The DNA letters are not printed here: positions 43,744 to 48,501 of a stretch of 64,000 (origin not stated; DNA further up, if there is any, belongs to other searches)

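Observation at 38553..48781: metV-metF embedded in an HdrA/MvhD/HdrC-like cluster that lacks HdrB: a variant electron-bifurcating methylene-THF reductase module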

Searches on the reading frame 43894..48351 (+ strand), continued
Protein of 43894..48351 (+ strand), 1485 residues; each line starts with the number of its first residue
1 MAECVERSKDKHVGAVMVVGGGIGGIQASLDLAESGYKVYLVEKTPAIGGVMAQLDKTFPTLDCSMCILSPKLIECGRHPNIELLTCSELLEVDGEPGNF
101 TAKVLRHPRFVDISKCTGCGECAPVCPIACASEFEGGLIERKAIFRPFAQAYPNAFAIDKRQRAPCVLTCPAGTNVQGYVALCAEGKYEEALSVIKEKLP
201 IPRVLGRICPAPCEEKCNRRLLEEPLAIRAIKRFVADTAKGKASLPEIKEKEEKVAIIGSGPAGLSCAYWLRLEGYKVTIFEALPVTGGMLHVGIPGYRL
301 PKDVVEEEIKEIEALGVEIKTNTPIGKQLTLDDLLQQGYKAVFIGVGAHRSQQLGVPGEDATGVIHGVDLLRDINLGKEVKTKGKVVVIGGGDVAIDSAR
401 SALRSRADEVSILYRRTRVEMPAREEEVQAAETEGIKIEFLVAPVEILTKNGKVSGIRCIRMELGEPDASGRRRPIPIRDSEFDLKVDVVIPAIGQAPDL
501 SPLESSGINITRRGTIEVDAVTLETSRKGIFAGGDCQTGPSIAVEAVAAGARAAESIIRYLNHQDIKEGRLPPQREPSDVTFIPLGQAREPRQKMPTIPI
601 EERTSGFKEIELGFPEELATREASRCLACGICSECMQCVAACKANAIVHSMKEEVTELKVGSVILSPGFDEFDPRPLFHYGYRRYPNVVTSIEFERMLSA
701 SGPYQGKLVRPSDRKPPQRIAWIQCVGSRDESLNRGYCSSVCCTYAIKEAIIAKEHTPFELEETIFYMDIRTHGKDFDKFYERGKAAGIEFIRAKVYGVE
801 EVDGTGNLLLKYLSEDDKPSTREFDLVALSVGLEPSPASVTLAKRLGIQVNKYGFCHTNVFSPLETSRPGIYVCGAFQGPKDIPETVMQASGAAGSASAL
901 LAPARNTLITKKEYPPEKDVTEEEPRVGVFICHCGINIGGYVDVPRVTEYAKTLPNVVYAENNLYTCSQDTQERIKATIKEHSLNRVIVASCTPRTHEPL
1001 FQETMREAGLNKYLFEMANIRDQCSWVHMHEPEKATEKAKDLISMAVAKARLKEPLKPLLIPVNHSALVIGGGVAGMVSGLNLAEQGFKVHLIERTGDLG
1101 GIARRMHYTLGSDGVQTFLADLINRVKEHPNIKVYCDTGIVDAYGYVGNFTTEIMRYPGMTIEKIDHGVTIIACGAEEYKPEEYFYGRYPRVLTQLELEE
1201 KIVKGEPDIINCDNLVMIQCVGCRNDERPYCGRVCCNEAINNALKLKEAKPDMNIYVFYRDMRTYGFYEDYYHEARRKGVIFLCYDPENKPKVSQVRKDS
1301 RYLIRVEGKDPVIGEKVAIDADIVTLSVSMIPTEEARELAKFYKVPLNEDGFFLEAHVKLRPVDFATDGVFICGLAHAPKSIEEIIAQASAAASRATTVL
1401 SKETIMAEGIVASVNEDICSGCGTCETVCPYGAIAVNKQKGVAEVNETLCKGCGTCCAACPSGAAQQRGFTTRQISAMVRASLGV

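Call 15: find_encoding_contigs(protein=P0022, flank=10000, max_places=3)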
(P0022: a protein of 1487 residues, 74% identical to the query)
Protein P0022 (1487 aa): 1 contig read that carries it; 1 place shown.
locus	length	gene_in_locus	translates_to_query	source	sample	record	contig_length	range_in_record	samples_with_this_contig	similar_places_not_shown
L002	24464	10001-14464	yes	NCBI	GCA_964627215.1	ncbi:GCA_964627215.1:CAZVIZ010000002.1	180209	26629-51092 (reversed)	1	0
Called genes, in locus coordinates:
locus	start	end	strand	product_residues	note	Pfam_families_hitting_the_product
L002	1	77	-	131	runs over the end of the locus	PF01250:Ribosomal_S6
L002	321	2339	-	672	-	PF01590:GAF, PF13185:GAF_2, PF13492:GAF_3, PF00989:PAS, PF08448:PAS_4, PF13426:PAS_9, PF07730:HisKA_3, PF02518:HATPase_c, +1 more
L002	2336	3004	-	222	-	PF00072:Response_reg, PF00196:GerE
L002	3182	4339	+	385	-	PF00512:HisKA (faint), PF00027:cNMP_binding, PF02518:HATPase_c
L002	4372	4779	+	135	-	PF00072:Response_reg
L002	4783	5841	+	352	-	PF00890:FAD_binding_2, PF01266:DAO, PF01494:FAD_binding_3 (faint), PF03486:HI0933_like (faint), PF07992:Pyr_redox_2, PF12831:FAD_oxidored, PF13450:NAD_binding_8, PF13738:Pyr_redox_3 (faint)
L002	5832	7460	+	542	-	PF07992:Pyr_redox_2, PF13738:Pyr_redox_3, PF00070:Pyr_redox (weak), PF00890:FAD_binding_2 (weak), PF01134:GIDA (weak), PF01266:DAO, PF13450:NAD_binding_8, PF13237:Fer4_10, +8 more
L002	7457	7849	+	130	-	PF02662:FlpD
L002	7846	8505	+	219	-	PF12225:DUF5981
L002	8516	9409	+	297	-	PF02219:MTHFR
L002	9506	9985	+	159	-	PF13183:Fer4_8, PF13237:Fer4_10 (faint), PF12838:Fer4_7 (faint), PF13187:Fer4_9 (weak), PF13534:Fer4_17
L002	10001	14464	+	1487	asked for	PF12831:FAD_oxidored, PF00037:Fer4, PF14691:Fer4_20, PF07992:Pyr_redox_2, PF13450:NAD_binding_8 (weak), PF07992:Pyr_redox_2, PF00890:FAD_binding_2, PF13450:NAD_binding_8, +19 more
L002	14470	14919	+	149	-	PF02662:FlpD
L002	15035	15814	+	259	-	PF00142:Fer4_NifH (faint), PF01656:CbiA, PF02374:ArsA_ATPase (weak), PF10609:ParA (faint), PF13614:AAA_31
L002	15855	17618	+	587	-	PF01268:FTHFS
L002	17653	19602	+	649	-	PF00111:Fer2, PF17650:RACo_linker, PF17651:Raco_middle, PF14574:RACo_C_ter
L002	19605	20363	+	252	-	PF01656:CbiA, PF02374:ArsA_ATPase (faint), PF13614:AAA_31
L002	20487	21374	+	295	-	PF00763:THF_DHG_CYH, PF02882:THF_DHG_CYH_C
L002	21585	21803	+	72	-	-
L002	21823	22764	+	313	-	PF03599:CdhD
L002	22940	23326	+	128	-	PF01475:FUR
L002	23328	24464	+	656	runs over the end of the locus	PF03063:Prismane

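Call 16: find_encoding_contigs(protein=P0012, flank=10000, max_places=3)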
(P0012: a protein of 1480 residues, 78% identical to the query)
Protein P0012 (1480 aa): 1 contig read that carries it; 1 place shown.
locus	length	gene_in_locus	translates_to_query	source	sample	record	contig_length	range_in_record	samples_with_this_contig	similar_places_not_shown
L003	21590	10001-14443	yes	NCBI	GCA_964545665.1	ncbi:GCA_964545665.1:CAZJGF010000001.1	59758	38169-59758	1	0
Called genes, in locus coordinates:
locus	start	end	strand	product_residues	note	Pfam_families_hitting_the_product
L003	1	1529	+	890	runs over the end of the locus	PF13510:Fer2_4, PF10588:NADH-G_4Fe-4S_3, PF22117:Fer4_Nqo3, PF00037:Fer4 (faint), PF12838:Fer4_7, PF04879:Molybdop_Fe4S4, PF00384:Molybdopterin, PF01568:Molydop_binding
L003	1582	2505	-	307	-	PF02219:MTHFR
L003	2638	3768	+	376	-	PF00027:cNMP_binding, PF00512:HisKA, PF02518:HATPase_c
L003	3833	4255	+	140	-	PF00072:Response_reg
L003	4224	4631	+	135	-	PF00072:Response_reg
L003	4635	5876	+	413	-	PF00890:FAD_binding_2 (faint), PF01266:DAO, PF12831:FAD_oxidored, PF13450:NAD_binding_8, PF13738:Pyr_redox_3 (faint), PF00037:Fer4 (weak), PF07992:Pyr_redox_2 (weak)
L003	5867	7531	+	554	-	PF07992:Pyr_redox_2, PF13738:Pyr_redox_3 (weak), PF00070:Pyr_redox (faint), PF00037:Fer4 (weak), PF12837:Fer4_6 (weak), PF13187:Fer4_9 (weak), PF13237:Fer4_10 (weak), PF14697:Fer4_21, +4 more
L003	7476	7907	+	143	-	PF02662:FlpD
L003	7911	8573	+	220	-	PF12225:DUF5981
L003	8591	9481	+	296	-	PF02219:MTHFR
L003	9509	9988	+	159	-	PF13183:Fer4_8, PF13237:Fer4_10 (weak), PF12838:Fer4_7 (weak), PF13187:Fer4_9, PF13534:Fer4_17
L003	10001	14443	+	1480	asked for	PF00890:FAD_binding_2 (weak), PF14691:Fer4_20, PF07992:Pyr_redox_2, PF13450:NAD_binding_8, PF13738:Pyr_redox_3, PF07992:Pyr_redox_2, PF07992:Pyr_redox_2, PF13450:NAD_binding_8, +24 more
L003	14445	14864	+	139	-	PF02662:FlpD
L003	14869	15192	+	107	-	PF01058:Oxidored_q6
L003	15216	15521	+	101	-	-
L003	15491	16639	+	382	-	PF00374:NiFeSe_Hases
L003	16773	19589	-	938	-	PF12831:FAD_oxidored, PF13450:NAD_binding_8 (weak), PF00037:Fer4 (weak), PF12797:Fer4_2 (weak), PF14691:Fer4_20, PF01266:DAO (weak), PF07992:Pyr_redox_2, PF13450:NAD_binding_8, +10 more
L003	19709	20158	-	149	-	PF04039:MnhB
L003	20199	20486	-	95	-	PF14407:Frankia_peptide (weak)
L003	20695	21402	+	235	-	PF00072:Response_reg, PF00196:GerE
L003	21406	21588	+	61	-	?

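Call 17: find_encoding_contigs(protein=P0047, flank=10000, max_places=2)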
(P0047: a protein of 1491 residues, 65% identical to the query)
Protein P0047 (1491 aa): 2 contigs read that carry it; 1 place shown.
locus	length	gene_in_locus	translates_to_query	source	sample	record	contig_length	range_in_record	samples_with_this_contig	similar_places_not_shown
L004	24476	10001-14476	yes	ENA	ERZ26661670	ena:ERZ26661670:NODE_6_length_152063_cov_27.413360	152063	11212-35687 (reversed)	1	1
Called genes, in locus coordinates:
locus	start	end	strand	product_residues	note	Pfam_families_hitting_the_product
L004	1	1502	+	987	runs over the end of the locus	PF00111:Fer2 (weak), PF13510:Fer2_4, PF10588:NADH-G_4Fe-4S_3, PF22117:Fer4_Nqo3 (weak), PF12838:Fer4_7 (weak), PF04879:Molybdop_Fe4S4, PF00384:Molybdopterin, PF01568:Molydop_binding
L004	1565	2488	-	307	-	PF02219:MTHFR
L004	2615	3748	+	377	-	PF00027:cNMP_binding, PF00512:HisKA, PF02518:HATPase_c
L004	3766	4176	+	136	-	PF00072:Response_reg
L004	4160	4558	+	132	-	PF00072:Response_reg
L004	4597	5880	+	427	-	PF00890:FAD_binding_2 (weak), PF01134:GIDA (faint), PF01266:DAO (weak), PF12831:FAD_oxidored, PF13450:NAD_binding_8, PF00037:Fer4 (weak), PF12797:Fer4_2 (weak), PF07992:Pyr_redox_2 (weak), +3 more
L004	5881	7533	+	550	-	PF07992:Pyr_redox_2, PF13738:Pyr_redox_3, PF01266:DAO (weak), PF00037:Fer4 (weak), PF12838:Fer4_7 (weak), PF13187:Fer4_9 (weak), PF13237:Fer4_10 (weak), PF14697:Fer4_21, +2 more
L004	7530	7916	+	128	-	PF02662:FlpD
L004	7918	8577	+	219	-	PF12225:DUF5981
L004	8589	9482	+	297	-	PF02219:MTHFR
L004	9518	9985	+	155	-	PF13183:Fer4_8, PF13237:Fer4_10 (weak), PF12838:Fer4_7 (weak), PF13187:Fer4_9, PF13534:Fer4_17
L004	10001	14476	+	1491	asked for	PF12831:FAD_oxidored, PF14691:Fer4_20, PF07992:Pyr_redox_2, PF13450:NAD_binding_8, PF13738:Pyr_redox_3, PF00070:Pyr_redox, PF07992:Pyr_redox_2, PF13450:NAD_binding_8, +19 more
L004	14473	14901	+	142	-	PF02662:FlpD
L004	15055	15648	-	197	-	PF12804:NTP_transf_3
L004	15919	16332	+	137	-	PF00571:CBS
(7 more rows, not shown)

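Call 18: find_encoding_contigs(protein=P0098, flank=10000, max_places=2)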
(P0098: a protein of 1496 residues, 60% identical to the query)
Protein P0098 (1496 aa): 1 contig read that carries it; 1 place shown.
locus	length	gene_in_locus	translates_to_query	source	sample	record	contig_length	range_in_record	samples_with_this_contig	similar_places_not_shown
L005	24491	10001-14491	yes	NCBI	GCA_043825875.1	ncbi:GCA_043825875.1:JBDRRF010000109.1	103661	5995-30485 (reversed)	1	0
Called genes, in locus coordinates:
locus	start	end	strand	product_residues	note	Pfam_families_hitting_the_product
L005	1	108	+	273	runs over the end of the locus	PF01553:Acyltransferase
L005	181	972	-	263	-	PF00809:Pterin_bind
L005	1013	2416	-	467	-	PF13537:GATase_7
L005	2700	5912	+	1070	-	PF25596:CPSase_L_D1, PF02222:ATP-grasp, PF02786:CPSase_L_D2, PF07478:Dala_Dala_lig_C, PF02787:CPSase_L_D3, PF25596:CPSase_L_D1, PF02786:CPSase_L_D2, PF02222:ATP-grasp, +8 more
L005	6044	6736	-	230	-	PF01613:Flavin_Reduct, PF21349:RUBY_RBDX (faint), PF00301:Rubredoxin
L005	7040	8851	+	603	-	PF02730:AFOR_N, PF01314:AFOR_C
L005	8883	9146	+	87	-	-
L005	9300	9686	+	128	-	PF12837:Fer4_6 (weak), PF13237:Fer4_10 (faint), PF13247:Fer4_11 (weak)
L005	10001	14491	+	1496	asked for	PF14691:Fer4_20, PF07992:Pyr_redox_2, PF13450:NAD_binding_8, PF07992:Pyr_redox_2, PF07992:Pyr_redox_2, PF13450:NAD_binding_8, PF12838:Fer4_7, PF13187:Fer4_9, +21 more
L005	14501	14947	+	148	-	PF02662:FlpD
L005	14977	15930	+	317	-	PF13187:Fer4_9 (faint), PF12797:Fer4_2 (faint), PF13746:Fer4_18 (faint)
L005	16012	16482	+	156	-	PF13183:Fer4_8, PF13187:Fer4_9 (weak), PF13534:Fer4_17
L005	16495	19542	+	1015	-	-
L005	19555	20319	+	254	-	-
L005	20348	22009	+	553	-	PF00070:Pyr_redox (faint), PF00890:FAD_binding_2 (faint), PF01134:GIDA (faint), PF14691:Fer4_20, PF07992:Pyr_redox_2, PF12831:FAD_oxidored (weak), PF13450:NAD_binding_8 (weak), PF13738:Pyr_redox_3 (weak), +4 more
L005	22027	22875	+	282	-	-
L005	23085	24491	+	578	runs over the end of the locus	PF02730:AFOR_N, PF01314:AFOR_C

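Call 19: find_encoding_contigs(protein=P0025, flank=10000, max_places=2)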
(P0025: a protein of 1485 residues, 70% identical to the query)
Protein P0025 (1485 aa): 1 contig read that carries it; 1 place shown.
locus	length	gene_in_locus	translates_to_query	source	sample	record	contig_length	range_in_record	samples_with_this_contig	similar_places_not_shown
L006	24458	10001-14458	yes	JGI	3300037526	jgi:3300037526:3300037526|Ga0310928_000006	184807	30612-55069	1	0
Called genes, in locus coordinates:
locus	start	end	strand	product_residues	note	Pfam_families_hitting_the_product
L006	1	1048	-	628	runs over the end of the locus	PF02730:AFOR_N, PF01314:AFOR_C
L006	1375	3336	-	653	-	PF01590:GAF, PF13185:GAF_2, PF13492:GAF_3 (weak), PF00989:PAS, PF13188:PAS_8, PF13426:PAS_9, PF07730:HisKA_3, PF02518:HATPase_c, +1 more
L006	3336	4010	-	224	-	PF00072:Response_reg, PF00196:GerE, PF13384:HTH_23 (weak)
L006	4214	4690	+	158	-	PF00072:Response_reg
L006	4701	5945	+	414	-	PF00890:FAD_binding_2 (weak), PF01266:DAO (weak), PF01946:Thi4 (weak), PF12831:FAD_oxidored, PF13450:NAD_binding_8, PF00037:Fer4 (weak), PF12797:Fer4_2 (weak), PF07992:Pyr_redox_2 (weak), +1 more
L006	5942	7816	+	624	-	PF07992:Pyr_redox_2 (faint), PF00070:Pyr_redox (faint), PF00037:Fer4 (faint), PF12838:Fer4_7 (faint), PF12837:Fer4_6 (faint), PF13237:Fer4_10 (weak), PF13187:Fer4_9 (weak), PF02662:FlpD, +1 more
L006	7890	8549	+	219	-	PF12225:DUF5981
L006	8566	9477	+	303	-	PF02219:MTHFR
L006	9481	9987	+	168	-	PF13183:Fer4_8, PF13237:Fer4_10 (faint), PF12838:Fer4_7 (weak), PF13187:Fer4_9, PF13534:Fer4_17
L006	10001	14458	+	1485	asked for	PF12831:FAD_oxidored, PF14691:Fer4_20, PF07992:Pyr_redox_2, PF13450:NAD_binding_8, PF13738:Pyr_redox_3, PF00070:Pyr_redox, PF07992:Pyr_redox_2, PF13450:NAD_binding_8, +23 more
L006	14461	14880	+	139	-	PF02662:FlpD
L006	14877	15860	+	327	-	PF01058:Oxidored_q6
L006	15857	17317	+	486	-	PF27537:HoxH, PF00374:NiFeSe_Hases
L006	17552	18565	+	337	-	PF00266:Aminotran_5, PF01041:DegT_DnrJ_EryC1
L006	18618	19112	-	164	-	PF00011:HSP20, PF04969:CS (faint), PF17886:ArsA_HSP20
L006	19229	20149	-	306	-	-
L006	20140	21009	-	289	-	PF01882:DUF58, PF13519:VWA_2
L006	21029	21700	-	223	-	PF00730:HhH-GPD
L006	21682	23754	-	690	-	PF06452:CBM9_1 (weak), PF19313:DUF5916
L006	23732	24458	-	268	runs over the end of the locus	PF03819:MazG, PF12643:MazG-like (faint), PF01503:PRA-PH (weak), PF03819:MazG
